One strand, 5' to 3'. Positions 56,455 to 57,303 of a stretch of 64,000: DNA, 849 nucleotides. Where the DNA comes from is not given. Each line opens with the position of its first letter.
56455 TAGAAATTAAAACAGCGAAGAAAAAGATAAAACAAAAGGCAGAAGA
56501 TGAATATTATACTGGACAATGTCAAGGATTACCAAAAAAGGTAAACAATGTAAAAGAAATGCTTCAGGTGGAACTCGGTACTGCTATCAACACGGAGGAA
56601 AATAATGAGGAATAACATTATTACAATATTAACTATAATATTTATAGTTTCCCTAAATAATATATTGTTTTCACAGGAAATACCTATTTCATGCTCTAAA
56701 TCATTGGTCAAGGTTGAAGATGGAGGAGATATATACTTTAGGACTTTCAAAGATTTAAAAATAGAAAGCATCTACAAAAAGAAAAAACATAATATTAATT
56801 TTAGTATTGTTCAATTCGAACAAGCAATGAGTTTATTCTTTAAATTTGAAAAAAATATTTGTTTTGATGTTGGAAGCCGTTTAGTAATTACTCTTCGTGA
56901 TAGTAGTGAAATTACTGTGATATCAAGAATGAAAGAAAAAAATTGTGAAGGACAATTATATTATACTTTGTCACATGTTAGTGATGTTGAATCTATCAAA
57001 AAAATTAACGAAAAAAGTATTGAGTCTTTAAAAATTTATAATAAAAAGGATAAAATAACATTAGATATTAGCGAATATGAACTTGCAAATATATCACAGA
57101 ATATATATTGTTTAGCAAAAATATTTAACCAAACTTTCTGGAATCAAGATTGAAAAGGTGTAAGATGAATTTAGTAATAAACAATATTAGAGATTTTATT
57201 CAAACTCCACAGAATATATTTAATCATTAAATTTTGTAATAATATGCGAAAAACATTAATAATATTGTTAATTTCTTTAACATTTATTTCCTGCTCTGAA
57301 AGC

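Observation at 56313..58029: Lysogenic-conversion-like moron next to cI: two signal-peptide proteins followed by a lipoprotein DRGH non-specific endonuclease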

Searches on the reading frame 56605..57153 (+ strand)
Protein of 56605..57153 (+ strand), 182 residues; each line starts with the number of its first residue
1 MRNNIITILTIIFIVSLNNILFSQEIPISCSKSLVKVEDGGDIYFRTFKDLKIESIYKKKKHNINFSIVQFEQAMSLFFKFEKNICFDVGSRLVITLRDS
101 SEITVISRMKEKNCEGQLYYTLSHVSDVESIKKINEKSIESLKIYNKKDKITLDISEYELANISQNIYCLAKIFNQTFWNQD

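Call 3: search_protein_families(library=pfam, proteins=[window:56605-57153:+], max_evalue=0.1)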
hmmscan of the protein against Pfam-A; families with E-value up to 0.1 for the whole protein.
window:56605-57153:+ (182 aa): 0 families

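Call 6: search_protein_families(library=ncbifam, proteins=[window:56605-57153:+], max_evalue=0.1)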
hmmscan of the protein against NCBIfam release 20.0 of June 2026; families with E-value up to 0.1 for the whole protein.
window:56605-57153:+ (182 aa): 0 families

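Call 7: search_protein_families(library=phrogs, proteins=[window:56605-57153:+], max_evalue=0.1)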
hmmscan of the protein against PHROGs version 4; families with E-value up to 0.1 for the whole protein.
window:56605-57153:+ (182 aa): 1 family
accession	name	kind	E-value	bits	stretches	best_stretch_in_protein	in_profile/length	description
phrog_23026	-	unknown function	0.025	15.1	1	112-176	119-182/276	-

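Call 23: find_homologous_proteins(query=window:56605-57153:+, max_evalue=0.01)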
Query window:56605-57153:+ (182 aa): 1 proteins with E <= 0.01 among 87 candidates.
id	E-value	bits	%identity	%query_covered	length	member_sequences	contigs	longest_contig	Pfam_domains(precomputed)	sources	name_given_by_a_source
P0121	1.0e-109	382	100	100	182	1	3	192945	-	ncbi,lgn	-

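Call 26: find_encoding_contigs(protein=P0121, flank=10000, max_places=6)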
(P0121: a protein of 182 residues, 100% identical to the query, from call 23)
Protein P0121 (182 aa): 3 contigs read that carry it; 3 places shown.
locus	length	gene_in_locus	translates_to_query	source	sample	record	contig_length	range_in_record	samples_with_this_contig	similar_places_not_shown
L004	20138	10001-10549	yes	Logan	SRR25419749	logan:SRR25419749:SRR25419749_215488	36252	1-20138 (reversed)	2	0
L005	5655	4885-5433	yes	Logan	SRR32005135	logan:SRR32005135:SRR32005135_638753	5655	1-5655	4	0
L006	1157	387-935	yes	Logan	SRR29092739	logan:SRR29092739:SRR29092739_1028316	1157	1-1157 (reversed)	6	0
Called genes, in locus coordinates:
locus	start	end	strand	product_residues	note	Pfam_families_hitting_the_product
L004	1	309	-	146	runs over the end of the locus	-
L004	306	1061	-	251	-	-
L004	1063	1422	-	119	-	PF09643:YopX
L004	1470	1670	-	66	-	-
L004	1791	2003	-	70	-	-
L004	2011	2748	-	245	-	-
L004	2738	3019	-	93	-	-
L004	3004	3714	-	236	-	-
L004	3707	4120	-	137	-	-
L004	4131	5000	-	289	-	-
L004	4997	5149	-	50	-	-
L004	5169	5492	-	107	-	-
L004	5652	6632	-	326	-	PF09588:YqaJ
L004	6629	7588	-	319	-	PF03837:RecT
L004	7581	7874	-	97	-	-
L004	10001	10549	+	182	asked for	-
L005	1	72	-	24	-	?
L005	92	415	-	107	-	-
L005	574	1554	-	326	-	PF09588:YqaJ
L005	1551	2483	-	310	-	PF03837:RecT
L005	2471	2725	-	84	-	-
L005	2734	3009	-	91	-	-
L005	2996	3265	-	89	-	-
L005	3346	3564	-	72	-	-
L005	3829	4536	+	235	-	PF00717:Peptidase_S24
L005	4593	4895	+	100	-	-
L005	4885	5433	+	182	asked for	-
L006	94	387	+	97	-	-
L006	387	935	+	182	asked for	-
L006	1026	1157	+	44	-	?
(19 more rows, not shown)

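Call 34: search_protein_families(library=padloc, proteins=[window:56605-57153:+], max_evalue=0.1)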
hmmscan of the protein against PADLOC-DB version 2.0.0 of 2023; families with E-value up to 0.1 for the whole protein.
window:56605-57153:+ (182 aa): 0 families

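Call 35: find_related_loci(query=window:56605-57153:+, collection=genome_contigs, flank=10000)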
Query window:56605-57153:+ (182 aa) in genome_contigs; peptide patterns used: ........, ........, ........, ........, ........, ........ (x = any residue, [..] = any of these).
213 stretches matched a pattern, but none encodes a relative of the query by tblastn (E <= 1e-3).

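Call 36: search_protein_representatives(protein=window:56605-57153:+)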
Query: 182 residues. Proteins with E-value up to 0.001 (for the whole library): 7; up to 1e-10: 3; up to 1e-30: 1. The best 7 are listed.
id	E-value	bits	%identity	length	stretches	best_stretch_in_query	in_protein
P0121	3.2e-110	381.5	100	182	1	1-182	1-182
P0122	1.2e-30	122.8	39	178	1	4-175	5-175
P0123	2.8e-21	92.3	30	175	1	8-176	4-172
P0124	1.6e-05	41.0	23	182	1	16-173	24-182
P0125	3.7e-04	36.6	30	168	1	8-171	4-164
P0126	4.1e-04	36.4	26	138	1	3-140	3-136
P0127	5.5e-04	36.0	23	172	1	7-171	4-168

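Call 38: find_encoding_contigs(protein=P0122, flank=6000, max_places=3)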
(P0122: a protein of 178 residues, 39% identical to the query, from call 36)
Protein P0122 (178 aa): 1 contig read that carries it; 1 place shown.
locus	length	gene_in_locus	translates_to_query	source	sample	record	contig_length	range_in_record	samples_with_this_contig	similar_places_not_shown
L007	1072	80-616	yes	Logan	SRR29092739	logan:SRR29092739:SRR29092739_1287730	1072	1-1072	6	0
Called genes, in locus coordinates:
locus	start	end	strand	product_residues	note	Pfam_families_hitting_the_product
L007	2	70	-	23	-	?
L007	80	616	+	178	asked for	-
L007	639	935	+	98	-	-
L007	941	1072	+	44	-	?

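Call 39: find_encoding_contigs(protein=P0123, flank=8000, max_places=3)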
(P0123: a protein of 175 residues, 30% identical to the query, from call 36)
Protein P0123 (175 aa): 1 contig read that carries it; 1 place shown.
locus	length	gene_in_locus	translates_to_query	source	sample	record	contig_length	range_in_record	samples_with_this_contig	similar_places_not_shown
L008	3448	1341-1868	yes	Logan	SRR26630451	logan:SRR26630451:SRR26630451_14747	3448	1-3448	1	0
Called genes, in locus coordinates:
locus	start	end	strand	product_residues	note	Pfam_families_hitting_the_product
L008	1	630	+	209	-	?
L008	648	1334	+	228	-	-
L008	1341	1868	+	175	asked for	-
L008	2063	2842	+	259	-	-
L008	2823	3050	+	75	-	-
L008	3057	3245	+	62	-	-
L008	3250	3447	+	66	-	?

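Call 40: find_encoding_contigs(protein=P0125, flank=8000, max_places=3)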
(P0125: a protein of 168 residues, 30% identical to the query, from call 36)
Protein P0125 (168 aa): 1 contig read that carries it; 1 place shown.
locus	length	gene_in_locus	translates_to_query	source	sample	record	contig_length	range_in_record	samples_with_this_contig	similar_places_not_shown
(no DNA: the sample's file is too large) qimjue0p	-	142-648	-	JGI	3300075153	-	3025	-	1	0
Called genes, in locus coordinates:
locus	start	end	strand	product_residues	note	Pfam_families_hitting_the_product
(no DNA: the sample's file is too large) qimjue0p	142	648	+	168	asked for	-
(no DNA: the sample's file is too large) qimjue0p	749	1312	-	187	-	-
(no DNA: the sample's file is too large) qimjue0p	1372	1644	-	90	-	-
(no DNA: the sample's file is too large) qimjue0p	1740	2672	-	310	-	PF05144:Phage_CRI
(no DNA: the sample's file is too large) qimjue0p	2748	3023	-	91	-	?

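Call 41: find_encoding_contigs(protein=P0127, flank=8000, max_places=3)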
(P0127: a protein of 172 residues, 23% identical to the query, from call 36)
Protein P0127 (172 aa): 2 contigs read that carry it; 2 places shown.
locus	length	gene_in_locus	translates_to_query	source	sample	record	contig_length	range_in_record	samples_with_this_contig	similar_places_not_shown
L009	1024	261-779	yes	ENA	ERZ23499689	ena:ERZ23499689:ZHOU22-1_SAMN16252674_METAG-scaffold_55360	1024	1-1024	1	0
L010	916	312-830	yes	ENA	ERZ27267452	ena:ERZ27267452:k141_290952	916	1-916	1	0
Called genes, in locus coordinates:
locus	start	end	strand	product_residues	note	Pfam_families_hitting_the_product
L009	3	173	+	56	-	?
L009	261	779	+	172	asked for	-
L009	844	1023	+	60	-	?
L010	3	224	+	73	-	?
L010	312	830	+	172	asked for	-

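Call 42: predict_structure(protein=window:56605-57153:+)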
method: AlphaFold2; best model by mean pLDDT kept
length: 182 residues; sequences in the alignment: 1
mean_pLDDT: 37.1   pTM: 0.22
mean pLDDT of the five models: 37.1, 30.5, 29.7, 28.9, 28.6
residues with pLDDT >= 90: 0; 70-90: 12; 50-70: 8; < 50: 162
segments of 3 or more residues with pLDDT < 50: 21-182
pLDDT, mean of each block of 10 residues (from residue 1): 76 70 34 28 30 30 32 30 32 31 30 27 35 41 40 40 33 32 29
secondary structure, 60 per line:
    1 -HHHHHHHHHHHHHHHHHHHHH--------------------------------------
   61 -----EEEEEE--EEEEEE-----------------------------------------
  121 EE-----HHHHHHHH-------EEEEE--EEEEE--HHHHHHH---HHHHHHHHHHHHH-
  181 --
elements in order: H2-22 E66-71 E74-79 H128-135 E143-147 E150-154 H157-163 H167-179

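Call 52: predict_structure(alignment_id=A4)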
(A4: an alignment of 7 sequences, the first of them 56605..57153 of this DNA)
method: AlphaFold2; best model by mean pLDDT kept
length: 182 residues; sequences in the alignment: 7
mean_pLDDT: 86.8   pTM: 0.77
mean pLDDT of the five models: 86.8, 86.5, 86.4, 83.8, 83.6
residues with pLDDT >= 90: 117; 70-90: 41; 50-70: 17; < 50: 7
segments of 3 or more residues with pLDDT < 50: 18-22
pLDDT, mean of each block of 10 residues (from residue 1): 66 58 71 89 90 93 95 93 92 96 93 93 92 92 94 94 93 79 42
secondary structure, 60 per line:
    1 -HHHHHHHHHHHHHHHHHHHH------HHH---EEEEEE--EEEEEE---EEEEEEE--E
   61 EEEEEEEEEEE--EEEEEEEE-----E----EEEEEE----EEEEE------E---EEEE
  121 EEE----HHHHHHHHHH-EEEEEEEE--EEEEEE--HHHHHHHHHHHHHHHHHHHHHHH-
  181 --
elements in order: H2-21 E34-39 E42-47 E51-57 E60-71 E74-81 E92-97 E102-106 E117-123 H128-137 E139-146 E149-154 H157-179

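Call 58: fold_search(model_id=the predicted structure, library=pdb)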
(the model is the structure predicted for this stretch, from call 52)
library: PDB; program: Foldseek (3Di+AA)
matches with E <= 10: 1862; with E <= 0.001: 0
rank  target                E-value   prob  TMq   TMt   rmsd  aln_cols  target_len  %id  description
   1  9cyn_C                1.8e-02  0.25  0.19  0.17  18.0       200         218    8  Flagellar filament sheath protein FlaA1 (released 2026-03-18)
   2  7c3a_C                4.1e-02  0.92  0.28  0.18   7.5       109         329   10  Ferredoxin reductase in carbazole 1,9a-dioxygenase (released 2021-05-26)
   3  3o0l_B                4.1e-02  0.35  0.20  0.27  15.8       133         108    8  Crystal structure of a Pfam DUF1425 family member (Shew_1734) from Shewanella sp. pv-4 at 1.81 a resolution (released 2010-08-04)
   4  5l8l_B                4.8e-02  0.93  0.26  0.39   4.1        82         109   12  Aurora-A kinase domain in complex with vNAR-D01 (crystal form 1) (released 2016-07-20)
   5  9ll2_A                6.0e-02  0.80  0.30  0.42   5.6       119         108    8  Crystal structure of the Helicobacter pylori copper resistance determinant CrdA in the apo form (released 2025-11-19)
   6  8x2l_B                7.5e-02  0.82  0.26  0.11   9.2       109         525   13  Structure of human phagocyte NADPH oxidase in the resting state in the presence of 2 mM NADPH (released 2024-01-24)
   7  1zz9_A                7.5e-02  0.12  0.16  0.15  14.1       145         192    7  Crystal Structure of FeII HppE (released 2005-07-26)
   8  5a1u_E                7.9e-02  0.84  0.31  0.09   6.6       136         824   10  The structure of the COPI coat triad (released 2015-07-08)
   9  9n7g_B                7.9e-02  0.14  0.19  0.19  16.9       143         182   12  Crystal structure of S1007A in complex with FN3 (released 2025-12-17)
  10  8qq5_C                8.4e-02  0.69  0.23  0.21   6.4        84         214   14  Structure of WT SpNox DH domain: a bacterial NADPH oxidase. (released 2024-05-08)
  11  8gz3_B                9.4e-02  0.80  0.25  0.10   8.5        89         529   15  Structure of human phagocyte NADPH oxidase in the resting state (released 2022-12-21)
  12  6sws_A                9.9e-02  0.89  0.27  0.42   7.4       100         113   14  The DBB dimerization domain of B-cell adaptor for PI3K (BCAP) is required for down regulation of inflammatory signalli (released 2020-02-19)
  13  3o0l_A                9.9e-02  0.21  0.18  0.25  14.4       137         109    9  Crystal structure of a Pfam DUF1425 family member (Shew_1734) from Shewanella sp. pv-4 at 1.81 a resolution (released 2010-08-04)
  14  6sws_C                1.2e-01  0.85  0.27  0.42   7.5        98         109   13  The DBB dimerization domain of B-cell adaptor for PI3K (BCAP) is required for down regulation of inflammatory signalli (released 2020-02-19)
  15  9nry_X                1.2e-01  0.75  0.27  0.39   5.5        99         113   10  Venezuelan Equine Encephalitis Virus in complex with the single domain antibody V2C3 (released 2025-12-03)
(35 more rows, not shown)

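Call 65: fold_search(model_id=the predicted structure, library=viral)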
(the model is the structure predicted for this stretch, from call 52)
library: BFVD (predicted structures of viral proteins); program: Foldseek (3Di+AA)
matches with E <= 10: 1032; with E <= 0.001: 1
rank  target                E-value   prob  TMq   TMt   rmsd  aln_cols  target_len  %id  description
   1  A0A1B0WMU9            8.9e-06  1.00  0.44  0.52   6.5       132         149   11  (no name in the UniProt tables at hand)
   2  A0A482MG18            2.3e-03  0.99  0.35  0.37  18.1       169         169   12  Uncharacterized protein [Serratia phage MTx]
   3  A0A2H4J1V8            1.0e-02  1.00  0.42  0.29   6.2       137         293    9  Uncharacterized protein [uncultured Caudovirales phage]
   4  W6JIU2                1.6e-02  0.41  0.21  0.15  13.7       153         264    9  BTB/POZ domain-containing protein [Alphaentomopoxvirus acuprea]
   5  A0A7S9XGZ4            1.7e-02  0.35  0.20  0.07  20.1       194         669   10  Peptidase S74 domain-containing protein [Virus NIOZ-UU159]
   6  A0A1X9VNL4            1.7e-02  0.85  0.31  0.26   7.7       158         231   11  Uncharacterized protein [Mimivirus AB-566-O17]
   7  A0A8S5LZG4            1.7e-02  0.77  0.27  0.25  19.0       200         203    6  Uncharacterized protein [Siphoviridae sp. ctCsv15]
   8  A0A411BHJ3            2.2e-02  0.85  0.38  0.38  18.3       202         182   12  (no name in the UniProt tables at hand)
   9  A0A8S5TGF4            2.3e-02  0.09  0.11  0.04  20.2       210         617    7  Uncharacterized protein [Phage sp. ctL4h4]
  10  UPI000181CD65         2.4e-02  0.80  0.25  0.17  14.4       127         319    9  (no name look-up for this kind of identifier)
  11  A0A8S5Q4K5            2.6e-02  0.35  0.17  0.11  13.5       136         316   10  Uncharacterized protein [Siphoviridae sp. ctQqU1]
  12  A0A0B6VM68            3.2e-02  0.33  0.19  0.12  18.5       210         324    6  Sigma C [Pycnonotidae orthoreovirus]
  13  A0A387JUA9            3.4e-02  0.57  0.19  0.12  15.7       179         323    4  (no name in the UniProt tables at hand)
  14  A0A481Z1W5            3.4e-02  0.25  0.17  0.09  15.9       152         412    5  Uncharacterized protein [Pithovirus LCPAC001]
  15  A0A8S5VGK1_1          3.6e-02  0.77  0.30  0.07  17.5       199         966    9  Uncharacterized protein [Myoviridae sp. ctkfK18]
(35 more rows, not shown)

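Call 95: search_solved_structures(query=A4, max_evalue=10)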
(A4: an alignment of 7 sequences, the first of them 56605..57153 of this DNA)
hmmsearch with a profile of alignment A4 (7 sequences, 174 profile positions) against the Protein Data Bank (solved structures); distinct sequences matched with E-value up to 10: 1.
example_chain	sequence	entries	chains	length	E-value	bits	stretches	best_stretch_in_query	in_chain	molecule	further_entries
2gtj_A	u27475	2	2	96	0.51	13.3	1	54-117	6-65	FYN-binding protein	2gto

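Call 96: search_protein_families(library=pfam, alignment_id=A4, max_evalue=1)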
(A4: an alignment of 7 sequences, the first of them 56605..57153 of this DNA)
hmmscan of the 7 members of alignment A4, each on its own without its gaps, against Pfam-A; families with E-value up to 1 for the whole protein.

A. member 1, window:56605-57153:+ (182 aa): 0 families

B. families by the number of members that match (of 7 scanned): 7 families
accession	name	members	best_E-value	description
PF20775.2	Tag1_N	1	0.026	Tag1 N-terminal domain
PF22194.2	F-93_WHD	1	0.085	F-93, winged-helix domain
PF06338.17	ComK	1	0.12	ComK protein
PF15574.11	Imm48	1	0.13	Immunity protein 48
PF11337.13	DUF3139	1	0.2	Protein of unknown function (DUF3139)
PF14890.11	Intein_splicing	1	0.23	Intein splicing domain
PF20448.3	DUF6705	1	0.75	Family of unknown function (DUF6705)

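Call 99: find_encoding_contigs(protein=P0124, flank=6000, max_places=3)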
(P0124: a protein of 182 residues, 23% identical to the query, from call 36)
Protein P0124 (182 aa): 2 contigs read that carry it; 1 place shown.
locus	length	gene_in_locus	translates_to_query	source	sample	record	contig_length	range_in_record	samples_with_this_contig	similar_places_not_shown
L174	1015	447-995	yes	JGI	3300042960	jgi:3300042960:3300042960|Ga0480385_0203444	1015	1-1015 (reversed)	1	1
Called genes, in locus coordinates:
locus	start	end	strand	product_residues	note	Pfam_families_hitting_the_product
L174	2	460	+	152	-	?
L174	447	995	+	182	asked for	-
